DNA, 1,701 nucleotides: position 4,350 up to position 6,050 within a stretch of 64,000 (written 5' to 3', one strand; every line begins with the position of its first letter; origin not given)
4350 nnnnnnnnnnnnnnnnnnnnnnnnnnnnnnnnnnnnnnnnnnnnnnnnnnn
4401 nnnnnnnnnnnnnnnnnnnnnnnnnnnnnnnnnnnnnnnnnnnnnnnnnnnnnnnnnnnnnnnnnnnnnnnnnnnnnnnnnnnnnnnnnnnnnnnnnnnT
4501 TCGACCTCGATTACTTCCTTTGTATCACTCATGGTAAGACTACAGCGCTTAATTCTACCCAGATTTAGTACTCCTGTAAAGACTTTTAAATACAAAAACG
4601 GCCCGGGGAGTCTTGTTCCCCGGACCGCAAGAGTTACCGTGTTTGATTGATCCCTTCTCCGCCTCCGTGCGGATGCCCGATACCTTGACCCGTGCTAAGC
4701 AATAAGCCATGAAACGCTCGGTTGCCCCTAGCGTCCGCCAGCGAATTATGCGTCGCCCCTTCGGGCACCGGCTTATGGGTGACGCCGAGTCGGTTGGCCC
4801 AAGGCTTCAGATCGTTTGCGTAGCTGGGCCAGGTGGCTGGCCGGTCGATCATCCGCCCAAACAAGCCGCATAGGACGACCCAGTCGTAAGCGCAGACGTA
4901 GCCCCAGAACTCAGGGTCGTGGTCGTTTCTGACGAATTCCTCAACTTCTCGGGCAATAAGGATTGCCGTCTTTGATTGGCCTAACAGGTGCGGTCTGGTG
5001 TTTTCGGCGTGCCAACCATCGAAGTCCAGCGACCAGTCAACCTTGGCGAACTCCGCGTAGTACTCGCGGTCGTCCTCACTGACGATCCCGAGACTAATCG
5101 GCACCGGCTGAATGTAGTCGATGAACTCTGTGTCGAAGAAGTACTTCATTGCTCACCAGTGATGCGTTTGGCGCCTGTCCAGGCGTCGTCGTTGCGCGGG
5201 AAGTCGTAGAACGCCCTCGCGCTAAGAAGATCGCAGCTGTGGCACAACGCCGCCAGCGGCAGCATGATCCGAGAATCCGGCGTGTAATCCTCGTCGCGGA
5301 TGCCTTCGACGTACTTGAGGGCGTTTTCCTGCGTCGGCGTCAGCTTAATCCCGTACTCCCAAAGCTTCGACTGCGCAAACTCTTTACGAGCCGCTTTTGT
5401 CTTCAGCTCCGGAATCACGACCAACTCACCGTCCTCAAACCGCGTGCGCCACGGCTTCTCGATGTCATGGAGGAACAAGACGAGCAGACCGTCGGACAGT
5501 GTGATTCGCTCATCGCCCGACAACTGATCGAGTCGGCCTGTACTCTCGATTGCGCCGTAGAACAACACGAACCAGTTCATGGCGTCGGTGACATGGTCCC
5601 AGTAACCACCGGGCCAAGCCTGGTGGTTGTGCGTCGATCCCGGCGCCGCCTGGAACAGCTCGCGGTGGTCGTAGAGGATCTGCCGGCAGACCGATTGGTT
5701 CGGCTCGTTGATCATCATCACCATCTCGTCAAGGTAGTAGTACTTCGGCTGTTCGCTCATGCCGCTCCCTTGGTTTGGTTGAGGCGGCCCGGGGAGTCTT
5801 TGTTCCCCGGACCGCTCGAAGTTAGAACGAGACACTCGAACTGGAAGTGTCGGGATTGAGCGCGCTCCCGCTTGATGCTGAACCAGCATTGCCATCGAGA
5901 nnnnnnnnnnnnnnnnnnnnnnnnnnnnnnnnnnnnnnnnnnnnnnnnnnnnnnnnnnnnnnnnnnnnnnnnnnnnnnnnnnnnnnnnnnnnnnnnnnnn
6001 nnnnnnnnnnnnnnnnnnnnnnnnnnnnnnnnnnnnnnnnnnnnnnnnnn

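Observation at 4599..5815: HD-hydrolase plus DEDDh exonuclease cassette bracketed by 31-nt hairpin direct repeats inside the infA-upstream region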

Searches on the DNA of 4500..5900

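Call 54: search_rna_families(source=window, start=4500, end=5900, threshold=evalue, max_evalue=1)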
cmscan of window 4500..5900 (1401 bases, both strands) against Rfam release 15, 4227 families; matches with E-value up to 1: 0.
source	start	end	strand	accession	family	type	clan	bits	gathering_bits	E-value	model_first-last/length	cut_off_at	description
